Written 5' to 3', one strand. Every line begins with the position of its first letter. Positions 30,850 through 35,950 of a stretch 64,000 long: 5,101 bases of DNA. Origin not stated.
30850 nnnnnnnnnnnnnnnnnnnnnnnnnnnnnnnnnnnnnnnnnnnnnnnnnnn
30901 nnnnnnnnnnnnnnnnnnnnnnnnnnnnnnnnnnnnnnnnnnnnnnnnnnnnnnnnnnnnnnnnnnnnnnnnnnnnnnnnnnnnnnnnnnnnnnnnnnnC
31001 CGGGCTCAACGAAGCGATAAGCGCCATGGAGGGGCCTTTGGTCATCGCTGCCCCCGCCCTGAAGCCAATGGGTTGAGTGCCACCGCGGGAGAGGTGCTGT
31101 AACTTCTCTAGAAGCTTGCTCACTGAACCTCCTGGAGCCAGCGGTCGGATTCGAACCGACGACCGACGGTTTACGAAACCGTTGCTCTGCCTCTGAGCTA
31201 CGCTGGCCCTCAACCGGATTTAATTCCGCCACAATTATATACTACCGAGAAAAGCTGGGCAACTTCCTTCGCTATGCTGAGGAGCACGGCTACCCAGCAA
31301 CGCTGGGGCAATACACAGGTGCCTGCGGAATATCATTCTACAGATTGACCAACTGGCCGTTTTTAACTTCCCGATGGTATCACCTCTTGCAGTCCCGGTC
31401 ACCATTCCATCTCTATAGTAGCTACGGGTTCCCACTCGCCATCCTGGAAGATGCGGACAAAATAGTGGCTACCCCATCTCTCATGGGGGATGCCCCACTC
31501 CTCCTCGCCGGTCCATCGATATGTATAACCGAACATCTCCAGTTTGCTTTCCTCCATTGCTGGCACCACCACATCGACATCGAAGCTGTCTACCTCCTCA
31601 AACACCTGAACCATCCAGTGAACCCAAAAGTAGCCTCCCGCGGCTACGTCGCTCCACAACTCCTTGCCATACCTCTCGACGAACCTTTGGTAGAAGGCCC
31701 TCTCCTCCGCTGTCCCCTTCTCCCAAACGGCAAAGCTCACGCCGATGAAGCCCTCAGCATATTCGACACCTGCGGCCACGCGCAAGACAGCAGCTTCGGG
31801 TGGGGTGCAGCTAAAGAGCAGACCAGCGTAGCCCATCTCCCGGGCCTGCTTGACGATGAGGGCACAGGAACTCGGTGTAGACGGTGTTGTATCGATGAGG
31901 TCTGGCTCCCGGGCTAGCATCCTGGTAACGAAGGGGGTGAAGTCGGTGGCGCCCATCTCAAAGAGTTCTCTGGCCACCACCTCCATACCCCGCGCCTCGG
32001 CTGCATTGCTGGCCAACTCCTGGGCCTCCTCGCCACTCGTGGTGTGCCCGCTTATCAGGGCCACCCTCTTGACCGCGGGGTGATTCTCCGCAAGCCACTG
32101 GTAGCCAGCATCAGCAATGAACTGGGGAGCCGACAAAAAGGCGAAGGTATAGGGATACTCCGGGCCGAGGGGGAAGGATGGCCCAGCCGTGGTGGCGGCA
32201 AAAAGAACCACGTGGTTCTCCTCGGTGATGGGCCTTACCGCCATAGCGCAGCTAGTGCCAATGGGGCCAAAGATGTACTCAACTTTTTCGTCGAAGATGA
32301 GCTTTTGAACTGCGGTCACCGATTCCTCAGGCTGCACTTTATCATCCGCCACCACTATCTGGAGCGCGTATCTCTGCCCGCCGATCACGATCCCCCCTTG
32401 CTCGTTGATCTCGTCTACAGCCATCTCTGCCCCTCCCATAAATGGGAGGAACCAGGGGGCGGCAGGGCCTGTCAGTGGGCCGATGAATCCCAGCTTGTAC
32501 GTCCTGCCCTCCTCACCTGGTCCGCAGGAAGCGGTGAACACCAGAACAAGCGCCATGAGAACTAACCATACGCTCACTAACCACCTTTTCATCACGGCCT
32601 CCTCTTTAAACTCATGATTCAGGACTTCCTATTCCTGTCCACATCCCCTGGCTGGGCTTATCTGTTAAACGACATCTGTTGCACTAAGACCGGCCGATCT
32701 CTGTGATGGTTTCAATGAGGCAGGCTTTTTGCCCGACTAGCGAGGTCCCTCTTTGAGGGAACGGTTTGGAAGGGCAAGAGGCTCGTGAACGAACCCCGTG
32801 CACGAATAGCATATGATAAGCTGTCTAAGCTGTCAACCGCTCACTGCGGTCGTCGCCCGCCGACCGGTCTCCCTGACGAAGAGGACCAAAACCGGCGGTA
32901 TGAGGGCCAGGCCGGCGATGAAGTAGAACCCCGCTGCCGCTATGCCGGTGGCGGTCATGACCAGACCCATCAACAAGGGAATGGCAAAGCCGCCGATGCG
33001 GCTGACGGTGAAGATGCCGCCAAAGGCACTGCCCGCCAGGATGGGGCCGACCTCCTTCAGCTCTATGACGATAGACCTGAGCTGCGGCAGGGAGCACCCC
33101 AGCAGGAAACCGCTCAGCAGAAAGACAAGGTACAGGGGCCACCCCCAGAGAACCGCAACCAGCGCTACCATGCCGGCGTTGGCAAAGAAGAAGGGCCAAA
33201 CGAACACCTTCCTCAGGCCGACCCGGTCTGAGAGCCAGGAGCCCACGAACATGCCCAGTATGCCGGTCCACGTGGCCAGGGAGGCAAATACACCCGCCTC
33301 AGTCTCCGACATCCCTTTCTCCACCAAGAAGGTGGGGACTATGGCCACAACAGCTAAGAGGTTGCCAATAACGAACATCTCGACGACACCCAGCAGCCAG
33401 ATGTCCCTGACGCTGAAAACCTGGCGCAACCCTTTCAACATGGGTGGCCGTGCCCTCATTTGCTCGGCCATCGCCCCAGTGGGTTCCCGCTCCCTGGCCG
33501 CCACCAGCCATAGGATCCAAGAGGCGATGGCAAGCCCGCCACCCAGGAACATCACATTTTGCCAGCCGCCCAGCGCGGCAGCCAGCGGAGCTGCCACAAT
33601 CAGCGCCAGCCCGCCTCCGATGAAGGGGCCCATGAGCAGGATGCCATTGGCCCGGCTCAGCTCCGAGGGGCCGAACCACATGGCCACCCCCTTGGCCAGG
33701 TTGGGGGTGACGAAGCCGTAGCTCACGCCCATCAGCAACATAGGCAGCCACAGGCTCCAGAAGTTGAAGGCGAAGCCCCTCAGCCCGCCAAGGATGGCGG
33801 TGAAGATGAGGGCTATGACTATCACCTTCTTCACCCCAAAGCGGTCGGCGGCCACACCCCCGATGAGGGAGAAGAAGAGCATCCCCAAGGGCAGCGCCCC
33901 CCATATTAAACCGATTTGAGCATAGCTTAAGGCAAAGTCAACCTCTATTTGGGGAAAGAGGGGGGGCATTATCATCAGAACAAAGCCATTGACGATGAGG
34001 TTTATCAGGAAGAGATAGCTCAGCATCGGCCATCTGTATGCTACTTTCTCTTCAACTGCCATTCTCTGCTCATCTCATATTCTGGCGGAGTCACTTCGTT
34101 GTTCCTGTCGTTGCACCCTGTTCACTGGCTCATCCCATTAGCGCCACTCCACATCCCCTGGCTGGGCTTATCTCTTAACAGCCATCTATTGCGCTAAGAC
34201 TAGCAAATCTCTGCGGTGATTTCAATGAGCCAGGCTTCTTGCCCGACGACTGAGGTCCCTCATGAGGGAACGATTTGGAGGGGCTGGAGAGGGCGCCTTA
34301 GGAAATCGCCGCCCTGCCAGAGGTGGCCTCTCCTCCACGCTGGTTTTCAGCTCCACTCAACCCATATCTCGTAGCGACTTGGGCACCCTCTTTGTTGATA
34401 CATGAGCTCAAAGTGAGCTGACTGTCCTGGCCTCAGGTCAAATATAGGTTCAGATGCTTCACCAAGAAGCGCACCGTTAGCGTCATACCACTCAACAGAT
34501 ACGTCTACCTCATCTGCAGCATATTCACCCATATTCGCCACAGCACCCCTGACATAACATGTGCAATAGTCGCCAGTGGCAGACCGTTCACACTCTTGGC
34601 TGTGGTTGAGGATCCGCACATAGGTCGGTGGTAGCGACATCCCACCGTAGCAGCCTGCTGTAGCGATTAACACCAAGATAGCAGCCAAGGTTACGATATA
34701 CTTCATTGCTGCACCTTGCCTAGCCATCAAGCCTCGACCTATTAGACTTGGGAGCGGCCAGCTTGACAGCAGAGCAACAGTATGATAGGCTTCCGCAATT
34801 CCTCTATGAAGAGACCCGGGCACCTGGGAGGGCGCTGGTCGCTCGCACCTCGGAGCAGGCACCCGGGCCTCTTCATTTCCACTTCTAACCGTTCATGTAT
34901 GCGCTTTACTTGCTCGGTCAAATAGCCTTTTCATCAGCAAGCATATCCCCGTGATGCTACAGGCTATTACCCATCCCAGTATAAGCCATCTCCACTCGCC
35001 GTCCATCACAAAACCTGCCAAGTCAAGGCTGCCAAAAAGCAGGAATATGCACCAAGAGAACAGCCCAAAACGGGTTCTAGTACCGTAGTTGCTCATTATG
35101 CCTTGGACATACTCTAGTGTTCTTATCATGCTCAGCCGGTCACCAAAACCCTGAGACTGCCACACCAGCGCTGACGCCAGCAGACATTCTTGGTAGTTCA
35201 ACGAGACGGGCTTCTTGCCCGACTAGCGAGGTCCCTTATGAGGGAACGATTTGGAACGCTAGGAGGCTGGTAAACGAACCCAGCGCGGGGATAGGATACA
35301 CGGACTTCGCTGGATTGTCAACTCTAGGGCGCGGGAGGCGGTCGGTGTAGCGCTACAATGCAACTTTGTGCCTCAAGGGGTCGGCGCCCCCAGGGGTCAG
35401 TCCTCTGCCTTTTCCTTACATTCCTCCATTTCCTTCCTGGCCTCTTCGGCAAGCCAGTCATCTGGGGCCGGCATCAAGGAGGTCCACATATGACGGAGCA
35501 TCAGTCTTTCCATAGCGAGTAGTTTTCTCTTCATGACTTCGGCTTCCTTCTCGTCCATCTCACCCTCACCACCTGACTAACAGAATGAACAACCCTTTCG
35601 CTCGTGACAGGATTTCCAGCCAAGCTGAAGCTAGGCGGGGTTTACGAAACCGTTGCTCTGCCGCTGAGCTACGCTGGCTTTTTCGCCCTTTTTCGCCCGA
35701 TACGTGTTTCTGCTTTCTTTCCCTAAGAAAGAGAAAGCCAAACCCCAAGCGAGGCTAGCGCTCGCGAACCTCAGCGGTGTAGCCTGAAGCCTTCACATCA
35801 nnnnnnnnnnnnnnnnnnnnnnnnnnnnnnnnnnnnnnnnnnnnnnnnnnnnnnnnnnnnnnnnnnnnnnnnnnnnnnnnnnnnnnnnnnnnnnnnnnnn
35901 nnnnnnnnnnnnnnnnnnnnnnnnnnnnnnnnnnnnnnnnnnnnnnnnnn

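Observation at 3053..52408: Recurrent pattern: lower-GC genes inserted seamlessly (ATGA or 16-nt junctions) into housekeeping operons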

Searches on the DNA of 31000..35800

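Call 95: search_rna_families(source=window, start=31000, end=35800, threshold=evalue, max_evalue=1)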
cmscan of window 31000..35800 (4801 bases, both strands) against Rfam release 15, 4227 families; matches with E-value up to 1: 2.
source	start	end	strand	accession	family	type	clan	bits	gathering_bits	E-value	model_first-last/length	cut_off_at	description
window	31136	31207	-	RF00005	tRNA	Gene; tRNA;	CL00001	70.2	29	2e-14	1-71/71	no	tRNA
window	34810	34872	-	RF03390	mir-2450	Gene; miRNA;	-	25.3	59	0.14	1-73/73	no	mir-2450 microRNA precursor family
